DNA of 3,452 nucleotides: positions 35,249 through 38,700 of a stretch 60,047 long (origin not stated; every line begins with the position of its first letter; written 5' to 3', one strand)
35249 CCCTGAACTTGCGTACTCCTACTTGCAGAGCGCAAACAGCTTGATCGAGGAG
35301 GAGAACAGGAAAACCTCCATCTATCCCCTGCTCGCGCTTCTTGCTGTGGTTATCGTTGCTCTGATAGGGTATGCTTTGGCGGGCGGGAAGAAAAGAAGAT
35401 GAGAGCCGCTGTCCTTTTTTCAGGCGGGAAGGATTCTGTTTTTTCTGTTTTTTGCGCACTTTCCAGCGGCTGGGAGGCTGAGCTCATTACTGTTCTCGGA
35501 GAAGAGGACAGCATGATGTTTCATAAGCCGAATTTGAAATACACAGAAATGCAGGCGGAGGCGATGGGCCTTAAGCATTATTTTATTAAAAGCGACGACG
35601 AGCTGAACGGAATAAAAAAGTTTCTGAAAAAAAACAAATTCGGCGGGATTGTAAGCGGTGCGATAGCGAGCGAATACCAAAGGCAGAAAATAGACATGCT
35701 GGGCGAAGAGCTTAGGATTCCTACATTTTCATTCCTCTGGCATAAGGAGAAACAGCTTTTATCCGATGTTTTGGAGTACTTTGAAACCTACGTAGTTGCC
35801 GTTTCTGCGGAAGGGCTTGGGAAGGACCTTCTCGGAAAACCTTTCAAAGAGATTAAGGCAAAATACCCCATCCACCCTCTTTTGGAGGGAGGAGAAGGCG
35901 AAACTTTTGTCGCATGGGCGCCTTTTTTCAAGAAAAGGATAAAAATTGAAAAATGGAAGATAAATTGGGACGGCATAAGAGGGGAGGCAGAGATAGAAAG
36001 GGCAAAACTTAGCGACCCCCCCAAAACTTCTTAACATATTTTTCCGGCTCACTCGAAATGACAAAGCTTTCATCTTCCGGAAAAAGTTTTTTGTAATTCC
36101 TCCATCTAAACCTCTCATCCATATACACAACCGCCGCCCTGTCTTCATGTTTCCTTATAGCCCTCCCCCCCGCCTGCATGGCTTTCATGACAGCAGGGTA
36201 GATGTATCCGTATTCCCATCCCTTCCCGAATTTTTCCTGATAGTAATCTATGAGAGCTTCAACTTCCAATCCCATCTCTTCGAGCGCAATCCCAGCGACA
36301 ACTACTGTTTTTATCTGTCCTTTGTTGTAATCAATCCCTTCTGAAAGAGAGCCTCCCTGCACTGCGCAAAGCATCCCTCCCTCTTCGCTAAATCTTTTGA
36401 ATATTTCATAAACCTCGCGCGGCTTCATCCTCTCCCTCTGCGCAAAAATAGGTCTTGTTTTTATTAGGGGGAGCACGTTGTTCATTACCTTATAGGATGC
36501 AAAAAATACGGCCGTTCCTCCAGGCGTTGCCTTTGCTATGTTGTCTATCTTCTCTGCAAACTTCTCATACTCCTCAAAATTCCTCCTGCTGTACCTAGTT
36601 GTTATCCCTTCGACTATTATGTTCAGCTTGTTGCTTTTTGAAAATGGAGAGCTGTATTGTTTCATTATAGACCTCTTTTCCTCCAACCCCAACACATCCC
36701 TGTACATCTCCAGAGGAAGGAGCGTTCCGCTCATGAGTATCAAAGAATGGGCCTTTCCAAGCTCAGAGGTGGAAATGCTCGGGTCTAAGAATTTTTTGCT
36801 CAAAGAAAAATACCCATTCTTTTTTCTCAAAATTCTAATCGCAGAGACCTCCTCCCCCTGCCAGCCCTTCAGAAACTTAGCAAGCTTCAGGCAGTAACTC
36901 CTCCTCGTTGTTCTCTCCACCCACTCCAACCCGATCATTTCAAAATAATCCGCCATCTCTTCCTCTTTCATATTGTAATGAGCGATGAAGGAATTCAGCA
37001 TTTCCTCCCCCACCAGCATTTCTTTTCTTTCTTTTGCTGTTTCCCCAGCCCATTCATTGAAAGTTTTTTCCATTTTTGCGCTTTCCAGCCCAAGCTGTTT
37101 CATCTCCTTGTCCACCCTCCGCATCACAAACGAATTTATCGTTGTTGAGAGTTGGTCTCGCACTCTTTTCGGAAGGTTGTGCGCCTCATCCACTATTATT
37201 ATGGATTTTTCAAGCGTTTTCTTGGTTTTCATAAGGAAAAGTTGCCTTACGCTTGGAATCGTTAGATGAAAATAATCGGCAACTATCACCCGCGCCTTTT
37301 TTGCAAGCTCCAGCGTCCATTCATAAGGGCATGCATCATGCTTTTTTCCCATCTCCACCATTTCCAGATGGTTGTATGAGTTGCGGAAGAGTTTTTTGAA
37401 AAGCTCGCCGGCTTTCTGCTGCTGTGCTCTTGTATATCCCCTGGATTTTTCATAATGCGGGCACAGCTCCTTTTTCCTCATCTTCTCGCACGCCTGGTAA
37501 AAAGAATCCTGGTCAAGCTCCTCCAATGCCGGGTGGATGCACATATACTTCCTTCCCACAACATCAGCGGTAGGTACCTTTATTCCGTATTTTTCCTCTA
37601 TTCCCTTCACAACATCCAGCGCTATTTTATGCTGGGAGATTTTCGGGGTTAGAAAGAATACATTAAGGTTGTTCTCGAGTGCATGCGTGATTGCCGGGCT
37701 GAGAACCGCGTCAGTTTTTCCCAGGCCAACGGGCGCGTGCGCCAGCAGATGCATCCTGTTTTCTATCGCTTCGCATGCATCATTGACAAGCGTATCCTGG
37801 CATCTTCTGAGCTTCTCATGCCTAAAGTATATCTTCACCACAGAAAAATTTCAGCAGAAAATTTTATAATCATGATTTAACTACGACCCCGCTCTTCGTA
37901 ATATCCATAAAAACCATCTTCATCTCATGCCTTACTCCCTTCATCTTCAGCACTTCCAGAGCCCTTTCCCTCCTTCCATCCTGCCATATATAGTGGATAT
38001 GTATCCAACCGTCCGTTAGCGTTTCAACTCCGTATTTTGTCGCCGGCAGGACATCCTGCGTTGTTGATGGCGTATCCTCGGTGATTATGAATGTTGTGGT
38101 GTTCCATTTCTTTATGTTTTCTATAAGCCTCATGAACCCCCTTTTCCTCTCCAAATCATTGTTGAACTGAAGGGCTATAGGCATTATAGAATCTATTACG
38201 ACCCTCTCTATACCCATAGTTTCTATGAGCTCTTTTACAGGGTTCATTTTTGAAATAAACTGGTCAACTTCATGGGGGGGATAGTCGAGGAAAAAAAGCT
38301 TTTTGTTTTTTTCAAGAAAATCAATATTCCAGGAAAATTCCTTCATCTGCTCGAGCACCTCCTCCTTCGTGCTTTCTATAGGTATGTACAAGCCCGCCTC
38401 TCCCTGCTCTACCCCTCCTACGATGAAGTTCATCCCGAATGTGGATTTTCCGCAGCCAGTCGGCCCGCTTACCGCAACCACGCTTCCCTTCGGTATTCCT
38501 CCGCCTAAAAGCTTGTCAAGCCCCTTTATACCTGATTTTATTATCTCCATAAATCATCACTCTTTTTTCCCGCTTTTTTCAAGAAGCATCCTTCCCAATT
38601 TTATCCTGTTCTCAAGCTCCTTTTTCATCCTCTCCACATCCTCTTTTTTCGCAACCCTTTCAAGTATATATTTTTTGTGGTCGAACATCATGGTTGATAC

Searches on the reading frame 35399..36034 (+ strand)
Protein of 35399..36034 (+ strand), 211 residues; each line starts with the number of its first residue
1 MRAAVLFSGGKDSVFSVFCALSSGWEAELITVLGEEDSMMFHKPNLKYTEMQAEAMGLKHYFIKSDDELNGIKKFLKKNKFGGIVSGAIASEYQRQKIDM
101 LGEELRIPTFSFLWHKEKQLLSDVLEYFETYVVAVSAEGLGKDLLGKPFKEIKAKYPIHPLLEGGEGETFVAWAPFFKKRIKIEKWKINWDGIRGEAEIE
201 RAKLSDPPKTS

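Call 61: search_protein_families(library=pfam, proteins=[window:35399-36034:+], max_evalue=0.00001)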
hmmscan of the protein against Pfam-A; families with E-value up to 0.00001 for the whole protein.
window:35399-36034:+ (211 aa): 1 family
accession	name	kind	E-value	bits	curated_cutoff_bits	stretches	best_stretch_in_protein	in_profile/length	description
PF01902.24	Diphthami_syn_2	-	8.3e-45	153.4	23.2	1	1-203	1-218/219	Diphthamide synthase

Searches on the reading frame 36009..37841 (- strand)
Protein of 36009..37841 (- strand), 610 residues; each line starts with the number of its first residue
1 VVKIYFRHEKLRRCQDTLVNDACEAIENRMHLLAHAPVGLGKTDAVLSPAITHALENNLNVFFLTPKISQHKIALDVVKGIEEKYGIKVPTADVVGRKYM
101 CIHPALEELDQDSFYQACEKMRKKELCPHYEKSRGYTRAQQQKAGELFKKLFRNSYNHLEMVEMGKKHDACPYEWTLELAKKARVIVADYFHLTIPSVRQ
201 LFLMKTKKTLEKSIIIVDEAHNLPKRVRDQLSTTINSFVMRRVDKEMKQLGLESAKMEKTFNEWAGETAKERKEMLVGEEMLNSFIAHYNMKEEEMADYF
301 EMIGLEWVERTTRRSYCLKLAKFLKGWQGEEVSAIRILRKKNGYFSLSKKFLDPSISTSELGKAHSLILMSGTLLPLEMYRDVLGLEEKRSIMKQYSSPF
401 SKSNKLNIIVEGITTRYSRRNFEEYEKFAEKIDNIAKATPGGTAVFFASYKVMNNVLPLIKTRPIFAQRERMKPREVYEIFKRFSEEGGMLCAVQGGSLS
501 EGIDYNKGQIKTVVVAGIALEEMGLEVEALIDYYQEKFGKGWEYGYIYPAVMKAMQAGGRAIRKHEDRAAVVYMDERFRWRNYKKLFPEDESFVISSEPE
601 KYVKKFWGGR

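Call 61: search_protein_families(library=pfam, proteins=[window:36009-37841:-], max_evalue=0.00001)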
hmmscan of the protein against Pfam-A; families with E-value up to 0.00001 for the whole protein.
window:36009-37841:- (610 aa): 5 families
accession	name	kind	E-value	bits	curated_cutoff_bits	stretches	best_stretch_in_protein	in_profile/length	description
PF13307.12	Helicase_C_2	-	2.5e-36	125.7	25.3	1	433-589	2-165/170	Helicase C-terminal domain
PF06733.21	DEAD_2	-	4.6e-22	78.9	21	1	86-236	25-168/172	DEAD_2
PF06777.17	HBB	-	7.9e-16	58.7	30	1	296-418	69-189/190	Helical and beta-bridge domain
PF00270.35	DEAD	-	3.2e-08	33.9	26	0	22-89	7-76/167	DEAD/DEAH box helicase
PF04851.21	ResIII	-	6.1e-08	33.2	22.5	0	10-83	3-78/164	Type III restriction enzyme, res subunit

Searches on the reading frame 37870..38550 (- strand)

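Call 61: search_protein_families(library=pfam, proteins=[window:37870-38550:-], max_evalue=0.00001)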
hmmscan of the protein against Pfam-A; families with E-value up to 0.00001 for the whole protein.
window:37870-38550:- (226 aa): 2 families
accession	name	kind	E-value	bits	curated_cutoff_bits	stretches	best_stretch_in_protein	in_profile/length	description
PF06745.19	ATPase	-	2.5e-52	178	26.6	1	4-225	1-227/231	KaiC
PF13481.12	AAA_25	-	5.5e-08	33.1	27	1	8-152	19-179/195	AAA domain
